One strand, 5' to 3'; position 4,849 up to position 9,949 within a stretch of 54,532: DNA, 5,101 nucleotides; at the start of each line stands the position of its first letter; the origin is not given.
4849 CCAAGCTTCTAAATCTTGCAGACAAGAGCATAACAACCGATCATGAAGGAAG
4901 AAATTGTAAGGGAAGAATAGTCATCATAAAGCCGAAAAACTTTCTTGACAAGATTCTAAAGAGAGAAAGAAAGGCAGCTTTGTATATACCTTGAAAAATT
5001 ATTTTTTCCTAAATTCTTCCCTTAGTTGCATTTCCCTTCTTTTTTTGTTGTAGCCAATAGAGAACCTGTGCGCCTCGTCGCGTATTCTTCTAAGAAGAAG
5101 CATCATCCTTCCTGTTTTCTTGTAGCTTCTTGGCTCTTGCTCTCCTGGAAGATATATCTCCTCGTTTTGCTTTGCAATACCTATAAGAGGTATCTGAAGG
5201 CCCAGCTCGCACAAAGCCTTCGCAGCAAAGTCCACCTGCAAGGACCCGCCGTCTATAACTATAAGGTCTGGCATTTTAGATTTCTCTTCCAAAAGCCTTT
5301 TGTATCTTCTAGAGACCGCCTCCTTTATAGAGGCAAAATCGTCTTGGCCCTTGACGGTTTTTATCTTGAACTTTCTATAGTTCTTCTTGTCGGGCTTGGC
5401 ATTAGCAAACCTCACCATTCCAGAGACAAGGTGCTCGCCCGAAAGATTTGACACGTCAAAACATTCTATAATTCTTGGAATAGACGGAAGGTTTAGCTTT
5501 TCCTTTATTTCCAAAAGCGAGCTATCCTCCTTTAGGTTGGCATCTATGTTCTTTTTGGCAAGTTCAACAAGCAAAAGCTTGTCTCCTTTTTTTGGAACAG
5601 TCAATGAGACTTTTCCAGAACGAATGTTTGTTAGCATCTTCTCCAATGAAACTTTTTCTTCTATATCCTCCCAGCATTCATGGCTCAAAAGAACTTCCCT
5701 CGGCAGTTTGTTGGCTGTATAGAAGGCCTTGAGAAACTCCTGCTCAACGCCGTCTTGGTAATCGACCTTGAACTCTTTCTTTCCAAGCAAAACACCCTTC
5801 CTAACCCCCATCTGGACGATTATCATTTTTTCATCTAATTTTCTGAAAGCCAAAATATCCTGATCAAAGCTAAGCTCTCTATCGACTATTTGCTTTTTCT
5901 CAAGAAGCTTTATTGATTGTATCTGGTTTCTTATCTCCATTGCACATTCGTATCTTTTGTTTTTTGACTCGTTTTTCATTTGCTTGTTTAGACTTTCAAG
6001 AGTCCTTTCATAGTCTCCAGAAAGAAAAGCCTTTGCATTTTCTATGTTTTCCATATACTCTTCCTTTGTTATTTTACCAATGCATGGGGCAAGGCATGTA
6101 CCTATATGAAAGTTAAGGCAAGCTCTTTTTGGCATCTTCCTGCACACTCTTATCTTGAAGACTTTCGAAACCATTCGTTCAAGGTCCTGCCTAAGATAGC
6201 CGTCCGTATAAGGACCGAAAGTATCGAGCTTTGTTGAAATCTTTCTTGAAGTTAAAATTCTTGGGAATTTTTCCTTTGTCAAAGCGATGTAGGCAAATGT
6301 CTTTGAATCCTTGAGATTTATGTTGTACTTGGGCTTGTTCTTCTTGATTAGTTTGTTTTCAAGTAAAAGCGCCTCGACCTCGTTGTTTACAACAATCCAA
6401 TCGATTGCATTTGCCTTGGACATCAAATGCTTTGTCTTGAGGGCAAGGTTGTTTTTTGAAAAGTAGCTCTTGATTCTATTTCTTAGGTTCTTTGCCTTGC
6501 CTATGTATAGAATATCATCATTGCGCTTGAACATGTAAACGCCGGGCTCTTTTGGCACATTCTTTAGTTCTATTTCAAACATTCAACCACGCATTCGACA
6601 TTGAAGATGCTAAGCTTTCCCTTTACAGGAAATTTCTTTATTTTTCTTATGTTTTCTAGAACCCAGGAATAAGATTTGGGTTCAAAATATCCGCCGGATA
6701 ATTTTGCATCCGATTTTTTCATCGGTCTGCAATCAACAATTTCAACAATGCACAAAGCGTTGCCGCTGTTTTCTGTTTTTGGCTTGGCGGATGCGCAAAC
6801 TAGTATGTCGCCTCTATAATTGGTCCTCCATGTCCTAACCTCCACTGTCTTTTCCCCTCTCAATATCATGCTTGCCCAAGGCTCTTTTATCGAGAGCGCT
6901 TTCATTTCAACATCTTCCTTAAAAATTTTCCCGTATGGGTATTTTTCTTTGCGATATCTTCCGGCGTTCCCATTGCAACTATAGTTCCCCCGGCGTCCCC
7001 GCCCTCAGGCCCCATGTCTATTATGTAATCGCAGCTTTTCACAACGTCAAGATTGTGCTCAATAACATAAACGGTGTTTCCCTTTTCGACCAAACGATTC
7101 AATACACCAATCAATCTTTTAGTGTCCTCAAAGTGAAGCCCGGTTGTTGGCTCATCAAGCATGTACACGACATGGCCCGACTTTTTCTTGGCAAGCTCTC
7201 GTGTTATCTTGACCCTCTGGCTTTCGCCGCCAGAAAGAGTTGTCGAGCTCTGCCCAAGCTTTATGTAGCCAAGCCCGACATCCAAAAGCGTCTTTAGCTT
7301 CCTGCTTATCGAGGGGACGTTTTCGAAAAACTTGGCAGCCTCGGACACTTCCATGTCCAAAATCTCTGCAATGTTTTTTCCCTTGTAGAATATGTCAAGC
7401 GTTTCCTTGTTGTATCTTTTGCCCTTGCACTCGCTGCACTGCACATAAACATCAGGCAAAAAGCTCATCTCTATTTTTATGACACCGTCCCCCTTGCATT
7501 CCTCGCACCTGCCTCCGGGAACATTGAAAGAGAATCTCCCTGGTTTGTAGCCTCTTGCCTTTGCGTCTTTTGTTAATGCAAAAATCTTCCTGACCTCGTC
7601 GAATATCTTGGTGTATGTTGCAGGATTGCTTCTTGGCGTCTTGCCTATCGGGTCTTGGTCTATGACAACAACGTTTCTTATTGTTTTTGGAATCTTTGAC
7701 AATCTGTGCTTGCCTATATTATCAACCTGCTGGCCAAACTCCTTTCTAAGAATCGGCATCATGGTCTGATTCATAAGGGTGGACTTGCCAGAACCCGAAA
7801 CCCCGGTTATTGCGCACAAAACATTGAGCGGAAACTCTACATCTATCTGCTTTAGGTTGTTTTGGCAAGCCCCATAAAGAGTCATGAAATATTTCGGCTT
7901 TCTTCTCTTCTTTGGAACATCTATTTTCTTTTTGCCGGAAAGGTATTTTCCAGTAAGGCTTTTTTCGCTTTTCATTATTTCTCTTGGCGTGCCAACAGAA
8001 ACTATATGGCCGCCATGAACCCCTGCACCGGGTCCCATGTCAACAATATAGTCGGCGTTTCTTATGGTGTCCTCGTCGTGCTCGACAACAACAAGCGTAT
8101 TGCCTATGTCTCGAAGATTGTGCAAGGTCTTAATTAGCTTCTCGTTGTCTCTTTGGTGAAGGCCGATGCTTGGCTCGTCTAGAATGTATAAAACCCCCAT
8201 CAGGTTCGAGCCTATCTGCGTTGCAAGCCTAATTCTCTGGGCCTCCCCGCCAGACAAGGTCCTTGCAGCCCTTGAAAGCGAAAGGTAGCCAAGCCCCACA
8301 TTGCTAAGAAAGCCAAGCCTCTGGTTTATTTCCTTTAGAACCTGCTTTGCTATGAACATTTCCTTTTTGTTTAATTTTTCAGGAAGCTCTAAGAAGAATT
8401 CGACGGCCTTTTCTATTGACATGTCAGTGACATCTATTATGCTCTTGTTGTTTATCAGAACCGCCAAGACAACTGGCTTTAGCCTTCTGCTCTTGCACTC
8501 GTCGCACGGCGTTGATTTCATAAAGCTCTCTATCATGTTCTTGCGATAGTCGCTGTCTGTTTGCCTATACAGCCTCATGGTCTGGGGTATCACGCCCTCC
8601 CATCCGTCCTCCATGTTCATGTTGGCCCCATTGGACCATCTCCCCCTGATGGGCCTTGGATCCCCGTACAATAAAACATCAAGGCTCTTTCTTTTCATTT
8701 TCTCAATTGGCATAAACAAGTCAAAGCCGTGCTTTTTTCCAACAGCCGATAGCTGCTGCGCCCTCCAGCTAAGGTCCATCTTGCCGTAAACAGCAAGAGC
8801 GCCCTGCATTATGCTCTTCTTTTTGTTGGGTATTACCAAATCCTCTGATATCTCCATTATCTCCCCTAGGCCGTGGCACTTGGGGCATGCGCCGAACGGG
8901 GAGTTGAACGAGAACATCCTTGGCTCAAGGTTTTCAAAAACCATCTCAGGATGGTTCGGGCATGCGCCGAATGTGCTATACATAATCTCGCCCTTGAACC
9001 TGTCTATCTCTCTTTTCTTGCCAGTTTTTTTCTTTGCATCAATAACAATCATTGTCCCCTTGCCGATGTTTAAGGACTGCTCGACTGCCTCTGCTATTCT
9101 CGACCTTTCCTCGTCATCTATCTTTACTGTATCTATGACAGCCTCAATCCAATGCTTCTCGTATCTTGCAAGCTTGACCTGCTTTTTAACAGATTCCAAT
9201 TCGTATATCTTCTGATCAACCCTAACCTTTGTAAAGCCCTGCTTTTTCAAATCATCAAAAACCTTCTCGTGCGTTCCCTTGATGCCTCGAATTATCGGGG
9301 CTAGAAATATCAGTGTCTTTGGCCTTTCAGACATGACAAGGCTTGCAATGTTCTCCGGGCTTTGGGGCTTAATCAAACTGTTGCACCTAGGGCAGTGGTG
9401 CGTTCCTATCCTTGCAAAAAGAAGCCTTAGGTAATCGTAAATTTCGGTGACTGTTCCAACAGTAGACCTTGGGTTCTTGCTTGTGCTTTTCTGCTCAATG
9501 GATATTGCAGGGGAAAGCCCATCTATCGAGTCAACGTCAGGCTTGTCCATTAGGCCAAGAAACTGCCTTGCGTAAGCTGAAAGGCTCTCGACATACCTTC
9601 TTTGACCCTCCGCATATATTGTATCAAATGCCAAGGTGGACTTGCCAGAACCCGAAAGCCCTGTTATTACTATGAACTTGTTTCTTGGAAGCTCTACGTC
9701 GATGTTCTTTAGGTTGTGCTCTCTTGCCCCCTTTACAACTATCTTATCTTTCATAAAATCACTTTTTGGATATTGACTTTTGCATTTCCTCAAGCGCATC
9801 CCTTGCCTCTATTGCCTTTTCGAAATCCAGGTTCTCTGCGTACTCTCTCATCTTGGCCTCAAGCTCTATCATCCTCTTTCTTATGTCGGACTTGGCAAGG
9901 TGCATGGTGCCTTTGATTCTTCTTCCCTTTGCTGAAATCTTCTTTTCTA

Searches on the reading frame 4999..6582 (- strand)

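Call 6: search_protein_families(library=pfam, proteins=[window:4999-6582:-], max_evalue=0.001)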
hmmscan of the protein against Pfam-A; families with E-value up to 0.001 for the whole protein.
window:4999-6582:- (527 aa): 4 families
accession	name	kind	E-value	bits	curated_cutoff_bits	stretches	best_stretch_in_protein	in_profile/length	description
PF08459.17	UvrC_RNaseH_dom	-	8.3e-53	178.9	22.3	1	360-509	1-159/159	UvrC RNAse H endonuclease domain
PF22920.2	UvrC_RNaseH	-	7.2e-20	71.5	24.3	1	240-352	1-115/116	UvrC Ribonuclease H-like domain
PF01541.30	GIY-YIG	-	2.8e-10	40.8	22.6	1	13-87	2-78/78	GIY-YIG catalytic domain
PF02151.25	UVR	-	0.00015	21.9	21.5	1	193-225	2-34/36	UvrB/uvrC motif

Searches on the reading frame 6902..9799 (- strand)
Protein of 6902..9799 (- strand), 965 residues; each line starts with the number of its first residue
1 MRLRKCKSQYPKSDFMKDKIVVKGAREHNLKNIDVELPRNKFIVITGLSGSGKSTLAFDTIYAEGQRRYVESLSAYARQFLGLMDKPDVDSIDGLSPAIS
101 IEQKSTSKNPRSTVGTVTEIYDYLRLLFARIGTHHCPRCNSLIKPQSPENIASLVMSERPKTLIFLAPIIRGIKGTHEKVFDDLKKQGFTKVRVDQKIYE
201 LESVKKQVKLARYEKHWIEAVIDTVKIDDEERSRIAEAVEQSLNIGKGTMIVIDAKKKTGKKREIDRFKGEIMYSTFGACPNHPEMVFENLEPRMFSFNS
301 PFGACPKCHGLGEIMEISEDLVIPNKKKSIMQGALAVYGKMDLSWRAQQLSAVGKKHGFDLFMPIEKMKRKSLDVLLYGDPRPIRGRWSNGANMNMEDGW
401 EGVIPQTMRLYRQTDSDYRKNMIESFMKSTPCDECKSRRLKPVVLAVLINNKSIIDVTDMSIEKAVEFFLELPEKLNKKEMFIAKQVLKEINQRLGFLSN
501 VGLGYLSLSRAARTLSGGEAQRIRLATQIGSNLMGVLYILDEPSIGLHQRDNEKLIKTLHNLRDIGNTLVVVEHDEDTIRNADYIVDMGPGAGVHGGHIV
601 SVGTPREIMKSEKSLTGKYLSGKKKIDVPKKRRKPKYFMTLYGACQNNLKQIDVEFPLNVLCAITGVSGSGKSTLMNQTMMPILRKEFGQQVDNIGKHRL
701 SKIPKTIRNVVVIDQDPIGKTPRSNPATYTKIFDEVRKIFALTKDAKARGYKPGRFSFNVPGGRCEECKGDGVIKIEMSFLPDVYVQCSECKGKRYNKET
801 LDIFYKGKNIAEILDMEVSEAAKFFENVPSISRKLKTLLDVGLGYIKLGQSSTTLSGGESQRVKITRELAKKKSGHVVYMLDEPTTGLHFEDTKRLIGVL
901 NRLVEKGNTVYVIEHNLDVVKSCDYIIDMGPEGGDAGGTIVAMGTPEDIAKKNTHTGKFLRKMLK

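Call 6: search_protein_families(library=pfam, proteins=[window:6902-9799:-], max_evalue=0.001)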
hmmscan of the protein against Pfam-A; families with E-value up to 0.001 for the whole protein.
window:6902-9799:- (965 aa): 19 families
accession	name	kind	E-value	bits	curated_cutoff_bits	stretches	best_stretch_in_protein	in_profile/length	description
PF17760.6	UvrA_inter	-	4.5e-28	97.7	23.3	1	146-254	1-107/109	UvrA interaction domain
PF17755.6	UvrA_DNA-bind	-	1.7e-24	86.6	23.2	1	319-424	2-109/110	UvrA DNA-binding domain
PF00005.33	ABC_tran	-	5.4e-22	79.3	25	1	649-886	1-137/137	ABC transporter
PF02463.25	SMC_N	-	1e-10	41.9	40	0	183-588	102-211/220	RecF/RecN/SMC N terminal domain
PF13555.12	AAA_29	-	2.1e-08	34.2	27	0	654-676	17-39/61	P-loop containing region of AAA domain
PF20720.3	nSTAND3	-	3.7e-08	33.6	27.2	0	36-62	13-39/155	Novel STAND NTPase 3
PF13191.12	AAA_16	-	2.8e-06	28.4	32.6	0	39-80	23-63/167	AAA ATPase domain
PF03193.22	RsgA_GTPase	-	3.8e-06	27.3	30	0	20-57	87-123/174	RsgA GTPase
PF20703.3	nSTAND1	-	3.9e-06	27.2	27.1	0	660-690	34-60/379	Novel STAND NTPase 1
PF13173.12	AAA_14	-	1.4e-05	25.6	27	0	662-739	5-74/129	AAA domain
PF13401.12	AAA_22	-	3.8e-05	24.4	27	0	40-57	5-22/130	AAA domain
PF00684.25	DnaJ_CXXCXGXG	-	5.5e-05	23.8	32.7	0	764-795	17-51/65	DnaJ central domain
PF25199.1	nSTAND_NTPase5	-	9.1e-05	22.8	34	0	659-686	42-67/145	Novel STAND NTPase 5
PF13476.12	AAA_23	-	0.00011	23.3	27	0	19-56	1-35/201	AAA domain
PF13238.12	AAA_18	-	0.00018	22.4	29.4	0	43-57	1-15/128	AAA domain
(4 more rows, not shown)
